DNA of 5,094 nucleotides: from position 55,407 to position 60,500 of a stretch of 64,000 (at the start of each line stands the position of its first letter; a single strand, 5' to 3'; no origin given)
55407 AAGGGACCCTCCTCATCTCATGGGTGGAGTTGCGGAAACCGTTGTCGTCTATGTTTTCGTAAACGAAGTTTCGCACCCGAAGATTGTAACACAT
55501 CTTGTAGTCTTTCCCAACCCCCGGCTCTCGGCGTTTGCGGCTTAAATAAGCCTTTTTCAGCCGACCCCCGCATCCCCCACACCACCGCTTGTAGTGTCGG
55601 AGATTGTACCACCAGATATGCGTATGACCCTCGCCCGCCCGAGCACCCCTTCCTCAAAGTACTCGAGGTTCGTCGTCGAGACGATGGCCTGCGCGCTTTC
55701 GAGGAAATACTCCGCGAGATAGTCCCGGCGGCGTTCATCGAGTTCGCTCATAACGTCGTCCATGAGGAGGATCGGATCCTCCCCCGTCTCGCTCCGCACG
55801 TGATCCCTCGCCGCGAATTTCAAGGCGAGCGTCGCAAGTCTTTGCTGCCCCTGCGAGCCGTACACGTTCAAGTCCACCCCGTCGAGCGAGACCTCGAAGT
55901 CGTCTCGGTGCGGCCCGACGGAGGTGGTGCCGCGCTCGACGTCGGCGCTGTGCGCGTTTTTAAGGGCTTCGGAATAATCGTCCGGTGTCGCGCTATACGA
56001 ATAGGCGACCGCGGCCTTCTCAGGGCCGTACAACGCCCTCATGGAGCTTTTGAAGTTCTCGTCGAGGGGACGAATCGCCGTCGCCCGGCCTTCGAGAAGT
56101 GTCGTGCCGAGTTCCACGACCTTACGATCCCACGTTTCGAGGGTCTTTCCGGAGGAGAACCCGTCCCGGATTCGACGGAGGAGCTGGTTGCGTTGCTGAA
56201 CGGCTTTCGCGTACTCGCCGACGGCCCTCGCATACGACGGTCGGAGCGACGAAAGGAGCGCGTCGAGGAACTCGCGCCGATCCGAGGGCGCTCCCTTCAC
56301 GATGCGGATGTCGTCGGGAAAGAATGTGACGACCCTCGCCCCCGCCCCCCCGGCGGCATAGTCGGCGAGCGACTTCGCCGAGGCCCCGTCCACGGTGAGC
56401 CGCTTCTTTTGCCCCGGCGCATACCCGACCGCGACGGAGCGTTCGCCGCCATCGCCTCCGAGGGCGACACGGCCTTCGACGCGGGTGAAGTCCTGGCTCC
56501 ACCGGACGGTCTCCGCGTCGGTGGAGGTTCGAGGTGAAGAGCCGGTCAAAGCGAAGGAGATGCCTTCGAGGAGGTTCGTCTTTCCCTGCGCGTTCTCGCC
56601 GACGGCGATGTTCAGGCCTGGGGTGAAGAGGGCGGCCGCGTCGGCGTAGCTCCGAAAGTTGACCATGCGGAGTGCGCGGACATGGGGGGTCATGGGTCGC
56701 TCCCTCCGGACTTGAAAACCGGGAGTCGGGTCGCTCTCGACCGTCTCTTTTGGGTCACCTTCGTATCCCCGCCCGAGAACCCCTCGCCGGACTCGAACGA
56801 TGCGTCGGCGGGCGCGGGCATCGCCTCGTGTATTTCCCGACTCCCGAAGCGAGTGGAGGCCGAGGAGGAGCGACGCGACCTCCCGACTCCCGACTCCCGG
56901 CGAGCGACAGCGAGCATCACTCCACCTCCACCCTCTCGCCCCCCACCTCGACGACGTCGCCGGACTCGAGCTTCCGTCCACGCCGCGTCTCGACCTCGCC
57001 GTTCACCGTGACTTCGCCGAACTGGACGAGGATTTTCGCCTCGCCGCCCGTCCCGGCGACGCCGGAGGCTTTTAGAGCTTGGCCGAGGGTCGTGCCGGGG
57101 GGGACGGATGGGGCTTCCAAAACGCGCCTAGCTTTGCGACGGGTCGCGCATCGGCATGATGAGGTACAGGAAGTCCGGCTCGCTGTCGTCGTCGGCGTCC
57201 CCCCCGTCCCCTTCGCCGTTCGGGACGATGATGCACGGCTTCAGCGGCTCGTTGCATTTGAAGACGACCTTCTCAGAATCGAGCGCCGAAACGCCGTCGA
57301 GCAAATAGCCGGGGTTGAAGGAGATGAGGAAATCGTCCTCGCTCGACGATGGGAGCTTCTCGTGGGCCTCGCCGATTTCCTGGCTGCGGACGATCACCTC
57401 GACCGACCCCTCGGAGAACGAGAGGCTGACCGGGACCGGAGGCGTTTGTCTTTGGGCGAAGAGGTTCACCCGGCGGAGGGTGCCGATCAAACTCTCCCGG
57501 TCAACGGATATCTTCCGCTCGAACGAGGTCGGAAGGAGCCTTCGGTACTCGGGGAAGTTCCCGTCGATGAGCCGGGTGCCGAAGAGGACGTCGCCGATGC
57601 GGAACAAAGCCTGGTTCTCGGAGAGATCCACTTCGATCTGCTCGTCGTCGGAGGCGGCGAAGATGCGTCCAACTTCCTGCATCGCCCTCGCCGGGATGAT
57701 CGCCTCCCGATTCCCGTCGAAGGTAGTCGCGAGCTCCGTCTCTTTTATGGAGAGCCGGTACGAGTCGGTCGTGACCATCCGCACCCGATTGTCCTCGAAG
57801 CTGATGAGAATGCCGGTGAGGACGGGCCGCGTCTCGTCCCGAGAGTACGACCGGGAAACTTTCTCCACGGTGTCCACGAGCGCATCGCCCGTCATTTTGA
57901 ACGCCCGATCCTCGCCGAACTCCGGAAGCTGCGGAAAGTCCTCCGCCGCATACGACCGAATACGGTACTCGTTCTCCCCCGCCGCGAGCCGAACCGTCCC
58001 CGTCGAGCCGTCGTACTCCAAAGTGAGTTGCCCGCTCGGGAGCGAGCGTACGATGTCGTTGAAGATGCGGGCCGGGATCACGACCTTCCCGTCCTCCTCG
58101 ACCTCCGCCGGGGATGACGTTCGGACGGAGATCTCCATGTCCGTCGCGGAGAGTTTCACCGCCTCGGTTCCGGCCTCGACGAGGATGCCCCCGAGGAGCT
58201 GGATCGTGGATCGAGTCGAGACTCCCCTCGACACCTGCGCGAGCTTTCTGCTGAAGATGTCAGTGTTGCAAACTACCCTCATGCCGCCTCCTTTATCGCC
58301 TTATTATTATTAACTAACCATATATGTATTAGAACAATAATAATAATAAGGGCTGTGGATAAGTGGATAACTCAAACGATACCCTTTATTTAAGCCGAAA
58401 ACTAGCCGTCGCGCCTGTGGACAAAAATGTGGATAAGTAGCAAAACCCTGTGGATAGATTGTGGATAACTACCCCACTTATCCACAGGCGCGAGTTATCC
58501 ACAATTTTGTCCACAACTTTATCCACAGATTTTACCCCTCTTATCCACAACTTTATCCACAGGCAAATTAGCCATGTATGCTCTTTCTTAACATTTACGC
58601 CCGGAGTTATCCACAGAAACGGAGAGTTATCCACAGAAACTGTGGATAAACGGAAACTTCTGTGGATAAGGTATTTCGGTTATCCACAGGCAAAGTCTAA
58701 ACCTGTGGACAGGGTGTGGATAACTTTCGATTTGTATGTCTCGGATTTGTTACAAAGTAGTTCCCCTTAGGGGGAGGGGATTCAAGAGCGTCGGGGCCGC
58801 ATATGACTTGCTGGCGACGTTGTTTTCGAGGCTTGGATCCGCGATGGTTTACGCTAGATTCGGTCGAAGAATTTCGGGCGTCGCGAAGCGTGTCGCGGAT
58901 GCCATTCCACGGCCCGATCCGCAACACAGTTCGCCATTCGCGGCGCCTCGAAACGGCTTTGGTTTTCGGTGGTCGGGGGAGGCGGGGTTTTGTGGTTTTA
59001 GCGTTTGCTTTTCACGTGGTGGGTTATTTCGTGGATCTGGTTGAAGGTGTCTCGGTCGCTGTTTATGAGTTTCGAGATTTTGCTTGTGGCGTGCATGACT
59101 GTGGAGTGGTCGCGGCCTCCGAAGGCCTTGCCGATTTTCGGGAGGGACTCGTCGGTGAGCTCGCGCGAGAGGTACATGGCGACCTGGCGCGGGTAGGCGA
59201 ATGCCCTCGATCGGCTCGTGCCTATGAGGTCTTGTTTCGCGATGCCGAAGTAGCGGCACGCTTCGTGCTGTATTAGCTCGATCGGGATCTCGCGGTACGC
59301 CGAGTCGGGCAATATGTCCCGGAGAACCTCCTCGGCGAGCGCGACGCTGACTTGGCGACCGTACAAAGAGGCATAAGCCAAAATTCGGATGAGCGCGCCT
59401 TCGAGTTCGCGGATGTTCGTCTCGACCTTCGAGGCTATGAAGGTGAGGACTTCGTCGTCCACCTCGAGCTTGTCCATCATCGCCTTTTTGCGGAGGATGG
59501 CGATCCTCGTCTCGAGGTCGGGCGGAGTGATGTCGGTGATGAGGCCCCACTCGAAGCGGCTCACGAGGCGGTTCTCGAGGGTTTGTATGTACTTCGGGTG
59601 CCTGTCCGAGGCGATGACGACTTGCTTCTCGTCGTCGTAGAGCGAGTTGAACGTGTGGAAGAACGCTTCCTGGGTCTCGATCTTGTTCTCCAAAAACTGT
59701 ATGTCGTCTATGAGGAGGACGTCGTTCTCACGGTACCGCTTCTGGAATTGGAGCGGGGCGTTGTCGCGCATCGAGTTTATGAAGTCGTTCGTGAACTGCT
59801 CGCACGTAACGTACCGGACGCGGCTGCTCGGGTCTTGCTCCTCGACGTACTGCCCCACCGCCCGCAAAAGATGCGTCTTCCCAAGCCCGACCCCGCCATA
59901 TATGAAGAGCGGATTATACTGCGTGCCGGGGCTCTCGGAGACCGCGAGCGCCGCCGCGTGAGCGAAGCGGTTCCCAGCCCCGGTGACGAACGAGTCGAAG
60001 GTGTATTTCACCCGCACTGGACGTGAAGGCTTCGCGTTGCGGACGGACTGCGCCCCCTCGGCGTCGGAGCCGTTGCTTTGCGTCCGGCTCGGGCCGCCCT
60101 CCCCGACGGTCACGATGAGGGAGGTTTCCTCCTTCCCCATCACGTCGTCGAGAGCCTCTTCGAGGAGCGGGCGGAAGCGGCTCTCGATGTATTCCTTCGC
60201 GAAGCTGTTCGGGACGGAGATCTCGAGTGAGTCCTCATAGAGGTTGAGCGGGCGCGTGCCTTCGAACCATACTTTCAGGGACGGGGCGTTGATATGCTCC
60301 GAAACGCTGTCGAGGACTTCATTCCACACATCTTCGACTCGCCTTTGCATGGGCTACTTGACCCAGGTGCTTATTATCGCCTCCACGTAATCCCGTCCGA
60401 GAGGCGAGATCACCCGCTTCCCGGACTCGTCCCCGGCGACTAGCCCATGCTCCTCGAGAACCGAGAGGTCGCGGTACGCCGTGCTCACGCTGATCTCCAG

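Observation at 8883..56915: Intergenic element family built from 7-nt word arrays whose word changes between copies but is matched between the two arms of each copy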

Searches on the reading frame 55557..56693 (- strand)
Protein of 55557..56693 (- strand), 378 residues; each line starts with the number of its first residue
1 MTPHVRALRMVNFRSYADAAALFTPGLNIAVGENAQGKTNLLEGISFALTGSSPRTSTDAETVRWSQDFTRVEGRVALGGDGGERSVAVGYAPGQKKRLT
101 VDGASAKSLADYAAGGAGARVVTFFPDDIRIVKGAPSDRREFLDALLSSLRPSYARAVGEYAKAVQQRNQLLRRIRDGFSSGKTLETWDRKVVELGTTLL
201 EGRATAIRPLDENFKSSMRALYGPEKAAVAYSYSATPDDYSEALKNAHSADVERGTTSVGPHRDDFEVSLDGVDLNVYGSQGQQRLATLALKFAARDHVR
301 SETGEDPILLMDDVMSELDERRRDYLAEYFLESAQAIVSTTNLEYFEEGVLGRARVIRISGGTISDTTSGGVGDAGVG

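Call 35: find_homologous_proteins(query=window:55557-56693:-, max_evalue=1e-30)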
Query window:55557-56693:- (378 aa): 7764 proteins with E <= 1e-30 among 8000 candidates; the best 120 are listed.
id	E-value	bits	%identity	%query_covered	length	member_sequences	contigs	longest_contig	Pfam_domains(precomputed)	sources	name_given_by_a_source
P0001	1.3e-241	819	100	100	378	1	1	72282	PF13476.13,PF02463.26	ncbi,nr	ncbi:MAG: DNA replication/repair protein RecF [Rubrobacter sp.]|nr:DNA replication/repair protein Re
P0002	1.3e-227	773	94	100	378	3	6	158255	PF13175.13,PF13476.13,PF02463.26,PF13304.13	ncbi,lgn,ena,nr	ncbi:MAG: DNA replication/repair protein RecF [Actinomycetota bacterium]|nr:DNA replication/repair p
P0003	2.1e-223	759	94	97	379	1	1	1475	PF13175.13,PF13476.13,PF02463.26,PF13304.13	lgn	-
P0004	1.6e-222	756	92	100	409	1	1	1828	PF13476.13,PF02463.26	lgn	-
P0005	5.7e-222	754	93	97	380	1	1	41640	PF13175.13,PF13476.13,PF02463.26,PF13304.13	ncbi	-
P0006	1.4e-214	730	90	100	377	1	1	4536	PF13175.13,PF13476.13,PF02463.26,PF13304.13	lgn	-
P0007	2.1e-204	697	86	99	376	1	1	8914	PF13476.13,PF02463.26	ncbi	ncbi:MAG: DNA replication/repair protein RecF [Rubrobacteraceae bacterium]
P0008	3.7e-183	627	76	98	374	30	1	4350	PF13175.13,PF13476.13,PF02463.26,PF13304.13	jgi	jgi:DNA replication and repair protein RecF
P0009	4.2e-183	627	77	98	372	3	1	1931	PF13175.13,PF13476.13,PF02463.26,PF13304.13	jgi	jgi:DNA replication and repair protein RecF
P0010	1.2e-182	625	77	98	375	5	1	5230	PF13476.13,PF02463.26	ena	-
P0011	1.4e-182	625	76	98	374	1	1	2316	PF13175.13,PF13476.13,PF02463.26,PF13304.13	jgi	jgi:DNA replication and repair protein RecF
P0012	1.8e-182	624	76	98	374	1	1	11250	PF13175.13,PF13476.13,PF02463.26,PF13304.13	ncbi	ncbi:MAG: DNA replication/repair protein RecF [Rubrobacteraceae bacterium]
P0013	2.0e-182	624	77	98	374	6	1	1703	PF13175.13,PF13476.13,PF02463.26,PF13304.13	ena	-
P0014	4.1e-182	623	76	98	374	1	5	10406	PF13175.13,PF13476.13,PF02463.26,PF13304.13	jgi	jgi:DNA replication and repair protein RecF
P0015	7.7e-182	622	76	98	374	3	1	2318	PF13175.13,PF13476.13,PF02463.26,PF13304.13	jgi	jgi:DNA replication and repair protein RecF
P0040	1.4e-180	618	77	98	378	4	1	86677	PF13175.13,PF13476.13,PF02463.26,PF13304.13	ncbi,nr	ncbi:MAG TPA: DNA replication/repair protein RecF [Rubrobacteraceae bacterium]|nr:DNA replication/re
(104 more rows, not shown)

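Call 37: find_encoding_contigs(protein=P0002, flank=10000, max_places=2)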
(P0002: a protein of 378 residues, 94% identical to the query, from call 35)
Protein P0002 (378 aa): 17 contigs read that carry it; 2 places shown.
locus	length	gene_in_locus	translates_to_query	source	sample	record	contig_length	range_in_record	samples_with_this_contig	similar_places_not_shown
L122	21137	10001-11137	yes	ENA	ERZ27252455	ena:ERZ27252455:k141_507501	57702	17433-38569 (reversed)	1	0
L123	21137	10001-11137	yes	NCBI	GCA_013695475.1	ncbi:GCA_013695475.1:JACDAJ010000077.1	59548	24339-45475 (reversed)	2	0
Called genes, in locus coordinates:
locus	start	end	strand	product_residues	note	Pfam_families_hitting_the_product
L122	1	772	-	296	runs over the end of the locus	PF02195:ParB_N, PF17762:HTH_ParB, PF23552:ParB_C (faint)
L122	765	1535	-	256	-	PF00142:Fer4_NifH, PF01656:CbiA, PF02374:ArsA_ATPase (weak), PF06564:CBP_BcsQ, PF09140:MipZ (weak), PF10609:ParA, PF13614:AAA_31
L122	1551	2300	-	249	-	PF02527:GidB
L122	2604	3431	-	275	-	PF14804:Jag_N, PF13083:KH_KhpA-B, PF01424:R3H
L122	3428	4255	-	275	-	PF02096:60KD_IMP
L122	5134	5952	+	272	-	PF01978:TrmB (faint), PF02518:HATPase_c, PF09339:HTH_IclR (faint), PF25213:HVO_A0261_N (weak), PF12840:HTH_20 (faint)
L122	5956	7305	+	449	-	PF11638:DnaA_N, PF00308:Bac_DnaA, PF01695:IstB_IS21 (weak), PF00004:AAA (weak), PF13173:AAA_14 (weak), PF13401:AAA_22 (faint), PF08299:Bac_DnaA_C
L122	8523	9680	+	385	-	PF00712:DNA_pol3_beta, PF02767:DNA_pol3_beta_2, PF02768:DNA_pol3_beta_3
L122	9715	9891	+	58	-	PF01479:S4 (weak), PF13275:S4_2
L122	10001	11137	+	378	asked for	PF02463:SMC_N (weak), PF13175:AAA_15 (weak), PF13476:AAA_23, PF13304:AAA_21 (faint), PF02463:SMC_N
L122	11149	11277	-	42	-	-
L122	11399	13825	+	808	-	PF02518:HATPase_c, PF00204:DNA_gyraseB, PF14890:Intein_splicing, PF01751:Toprim, PF00986:DNA_gyraseB_C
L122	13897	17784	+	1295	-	PF00521:DNA_topoisoIV, PF14890:Intein_splicing, PF14528:LAGLIDADG_3, PF00521:DNA_topoisoIV, PF03989:DNA_gyraseA_C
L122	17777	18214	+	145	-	-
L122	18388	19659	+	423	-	PF01936:NYN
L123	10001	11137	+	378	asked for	PF02463:SMC_N (weak), PF13175:AAA_15 (weak), PF13476:AAA_23, PF13304:AAA_21 (faint), PF02463:SMC_N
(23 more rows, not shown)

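Call 38: find_encoding_contigs(protein=P0007, flank=10000, max_places=1)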
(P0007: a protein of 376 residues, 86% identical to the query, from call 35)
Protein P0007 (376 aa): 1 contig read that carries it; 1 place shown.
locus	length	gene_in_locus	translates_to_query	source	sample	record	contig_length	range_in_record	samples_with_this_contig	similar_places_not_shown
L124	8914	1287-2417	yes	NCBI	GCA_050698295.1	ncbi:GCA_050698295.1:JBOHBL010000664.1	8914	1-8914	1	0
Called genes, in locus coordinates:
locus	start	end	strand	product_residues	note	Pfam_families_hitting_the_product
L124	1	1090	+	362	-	PF00712:DNA_pol3_beta, PF02767:DNA_pol3_beta_2, PF02768:DNA_pol3_beta_3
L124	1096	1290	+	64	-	PF13275:S4_2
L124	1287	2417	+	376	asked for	PF02463:SMC_N (weak), PF13476:AAA_23, PF02463:SMC_N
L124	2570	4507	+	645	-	PF02518:HATPase_c, PF00204:DNA_gyraseB, PF01751:Toprim, PF00986:DNA_gyraseB_C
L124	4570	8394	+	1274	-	PF00521:DNA_topoisoIV, PF14890:Intein_splicing (weak), PF14528:LAGLIDADG_3, PF00521:DNA_topoisoIV, PF03989:DNA_gyraseA_C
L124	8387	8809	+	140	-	-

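Call 39: find_encoding_contigs(protein=P0040, flank=10000, max_places=1)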
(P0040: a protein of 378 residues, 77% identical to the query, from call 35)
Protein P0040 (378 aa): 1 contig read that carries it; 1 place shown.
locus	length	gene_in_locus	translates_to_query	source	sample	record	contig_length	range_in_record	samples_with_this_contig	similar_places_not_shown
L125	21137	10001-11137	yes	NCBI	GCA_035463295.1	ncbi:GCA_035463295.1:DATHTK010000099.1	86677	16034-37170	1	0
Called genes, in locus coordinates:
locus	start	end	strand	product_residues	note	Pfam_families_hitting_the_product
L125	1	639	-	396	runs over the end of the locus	PF01464:SLT, PF13406:SLT_2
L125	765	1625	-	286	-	PF02195:ParB_N, PF17762:HTH_ParB, PF23552:ParB_C (weak)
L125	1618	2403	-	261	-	PF10609:ParA, PF00142:Fer4_NifH, PF01656:CbiA, PF02374:ArsA_ATPase (weak), PF06564:CBP_BcsQ, PF09140:MipZ (weak), PF13614:AAA_31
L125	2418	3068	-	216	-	PF02527:GidB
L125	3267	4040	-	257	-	PF14804:Jag_N, PF13083:KH_KhpA-B, PF01424:R3H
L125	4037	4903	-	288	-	PF02096:60KD_IMP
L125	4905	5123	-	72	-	PF01809:YidD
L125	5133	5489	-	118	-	PF00825:Ribonuclease_P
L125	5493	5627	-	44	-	PF00468:Ribosomal_L34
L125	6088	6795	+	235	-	PF02518:HATPase_c, PF01978:TrmB (weak)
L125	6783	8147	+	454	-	PF11638:DnaA_N, PF00308:Bac_DnaA, PF01695:IstB_IS21 (weak), PF00004:AAA (weak), PF08299:Bac_DnaA_C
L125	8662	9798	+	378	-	PF00712:DNA_pol3_beta, PF02767:DNA_pol3_beta_2, PF02768:DNA_pol3_beta_3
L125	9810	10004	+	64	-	PF13275:S4_2, PF01479:S4 (weak)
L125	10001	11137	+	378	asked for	PF02463:SMC_N, PF13175:AAA_15, PF13476:AAA_23, PF13304:AAA_21 (faint)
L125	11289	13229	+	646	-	PF02518:HATPase_c, PF00204:DNA_gyraseB, PF01751:Toprim, PF00986:DNA_gyraseB_C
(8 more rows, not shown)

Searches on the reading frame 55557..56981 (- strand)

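Call 14: search_protein_families(library=pfam, proteins=[window:55557-56981:-])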
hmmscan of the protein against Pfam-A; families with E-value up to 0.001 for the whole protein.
window:55557-56981:- (474 aa): 4 families
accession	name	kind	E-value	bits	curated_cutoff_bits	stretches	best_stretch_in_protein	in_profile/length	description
PF02463.25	SMC_N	-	1.9e-17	63.9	40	2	376-445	138-205/220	RecF/RecN/SMC N terminal domain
PF13476.12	AAA_23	-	4.2e-11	44.3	27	1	104-176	2-69/201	AAA domain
PF13175.12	AAA_15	-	0.00019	21.6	32.1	1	104-146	6-48/374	AAA ATPase domain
PF13304.12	AAA_21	-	0.00041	21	27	0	127-192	5-79/304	AAA domain, putative AbiEii toxin, Type IV TA system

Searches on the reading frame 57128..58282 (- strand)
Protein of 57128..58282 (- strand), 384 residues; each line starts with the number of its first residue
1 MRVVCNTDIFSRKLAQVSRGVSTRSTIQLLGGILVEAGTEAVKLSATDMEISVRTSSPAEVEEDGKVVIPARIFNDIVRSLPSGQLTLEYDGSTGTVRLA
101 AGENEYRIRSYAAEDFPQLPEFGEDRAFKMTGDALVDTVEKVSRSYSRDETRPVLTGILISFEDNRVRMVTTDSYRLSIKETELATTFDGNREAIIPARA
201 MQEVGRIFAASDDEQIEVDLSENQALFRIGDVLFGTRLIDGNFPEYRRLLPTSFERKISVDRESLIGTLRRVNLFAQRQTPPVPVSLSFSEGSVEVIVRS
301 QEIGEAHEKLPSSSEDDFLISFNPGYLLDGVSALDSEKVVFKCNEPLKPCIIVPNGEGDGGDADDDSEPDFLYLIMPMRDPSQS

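Call 14: search_protein_families(library=pfam, proteins=[window:57128-58282:-])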
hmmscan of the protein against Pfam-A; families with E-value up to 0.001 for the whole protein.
window:57128-58282:- (384 aa): 3 families
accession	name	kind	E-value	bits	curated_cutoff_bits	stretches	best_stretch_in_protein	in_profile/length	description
PF00712.24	DNA_pol3_beta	-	1.8e-37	128.6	24.4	2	1-120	1-120/120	DNA polymerase III beta subunit, N-terminal domain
PF02767.21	DNA_pol3_beta_2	-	1e-35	122.9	27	2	132-245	4-116/116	DNA polymerase III beta subunit, central domain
PF02768.20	DNA_pol3_beta_3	-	3.1e-21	75.9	27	1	247-356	1-109/121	DNA polymerase III beta subunit, C-terminal domain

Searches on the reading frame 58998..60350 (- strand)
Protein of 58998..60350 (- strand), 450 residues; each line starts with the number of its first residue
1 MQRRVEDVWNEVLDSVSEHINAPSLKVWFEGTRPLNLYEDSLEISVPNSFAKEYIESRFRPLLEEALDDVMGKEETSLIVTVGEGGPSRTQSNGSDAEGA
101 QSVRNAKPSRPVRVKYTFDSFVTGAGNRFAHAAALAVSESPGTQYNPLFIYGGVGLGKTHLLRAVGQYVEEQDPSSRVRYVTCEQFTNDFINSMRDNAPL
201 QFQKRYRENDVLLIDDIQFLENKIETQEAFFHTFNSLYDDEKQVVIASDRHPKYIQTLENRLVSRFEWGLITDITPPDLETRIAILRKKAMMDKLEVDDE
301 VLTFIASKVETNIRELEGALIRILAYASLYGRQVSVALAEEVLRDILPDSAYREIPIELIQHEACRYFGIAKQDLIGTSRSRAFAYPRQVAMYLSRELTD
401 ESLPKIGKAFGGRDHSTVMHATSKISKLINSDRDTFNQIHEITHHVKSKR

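Call 13: find_encoding_contigs(protein=window:58998-60350:-, flank=10000, max_places=4)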
Protein window:58998-60350:- (450 aa): 2 contigs read that carry it; 2 places shown.
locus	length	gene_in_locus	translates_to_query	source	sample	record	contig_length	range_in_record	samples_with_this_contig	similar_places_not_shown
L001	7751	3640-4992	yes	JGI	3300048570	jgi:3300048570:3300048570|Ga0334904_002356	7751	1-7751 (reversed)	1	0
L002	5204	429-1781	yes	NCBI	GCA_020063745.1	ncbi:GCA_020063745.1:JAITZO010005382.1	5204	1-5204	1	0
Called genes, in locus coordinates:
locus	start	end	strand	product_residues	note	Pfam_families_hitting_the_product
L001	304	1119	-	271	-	PF14804:Jag_N, PF13083:KH_KhpA-B, PF01424:R3H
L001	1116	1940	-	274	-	PF02096:60KD_IMP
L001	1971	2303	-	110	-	PF00825:Ribonuclease_P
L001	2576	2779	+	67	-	-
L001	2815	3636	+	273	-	PF01978:TrmB (faint), PF02518:HATPase_c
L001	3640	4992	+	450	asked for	PF11638:DnaA_N, PF00308:Bac_DnaA, PF01695:IstB_IS21 (weak), PF00004:AAA (weak), PF13173:AAA_14 (weak), PF13401:AAA_22 (faint), PF08299:Bac_DnaA_C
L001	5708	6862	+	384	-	PF00712:DNA_pol3_beta, PF02767:DNA_pol3_beta_2, PF02768:DNA_pol3_beta_3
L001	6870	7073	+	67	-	PF13275:S4_2, PF01479:S4 (weak)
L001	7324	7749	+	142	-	?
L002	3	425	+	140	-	?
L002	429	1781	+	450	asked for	PF11638:DnaA_N, PF00308:Bac_DnaA, PF01695:IstB_IS21 (weak), PF00004:AAA (weak), PF13173:AAA_14 (weak), PF13401:AAA_22 (faint), PF08299:Bac_DnaA_C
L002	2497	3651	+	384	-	PF00712:DNA_pol3_beta, PF02767:DNA_pol3_beta_2, PF02768:DNA_pol3_beta_3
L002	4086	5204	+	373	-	?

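Call 14: search_protein_families(library=pfam, proteins=[window:58998-60350:-])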
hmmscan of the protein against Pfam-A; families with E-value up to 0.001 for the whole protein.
window:58998-60350:- (450 aa): 8 families
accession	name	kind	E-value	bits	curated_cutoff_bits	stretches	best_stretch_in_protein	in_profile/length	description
PF00308.24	Bac_DnaA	-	1e-71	240.8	23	1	115-273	4-162/162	Bacterial DnaA ATPAse domain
PF08299.17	Bac_DnaA_C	-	8.1e-30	103.1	31.5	1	357-425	1-69/69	Bacterial dnaA protein helix-turn-helix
PF11638.13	DnaA_N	-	2.2e-12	46.9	24.6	1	7-68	2-64/65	DnaA N-terminal domain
PF00004.35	AAA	-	2.3e-07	31.8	21.2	1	149-267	2-124/131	ATPase family associated with various cellular activities (AAA)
PF01695.23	IstB_IS21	-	8e-07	29.2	24.1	1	148-249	95-193/238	IstB-like ATP binding protein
PF13173.12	AAA_14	-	4.8e-06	27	27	1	146-248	3-97/129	AAA domain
PF13401.12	AAA_22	-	7.4e-06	26.7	27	0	147-187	7-45/130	AAA domain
PF01637.24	ATPase_2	-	0.00016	22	33.2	1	144-262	19-131/225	ATPase domain predominantly from Archaea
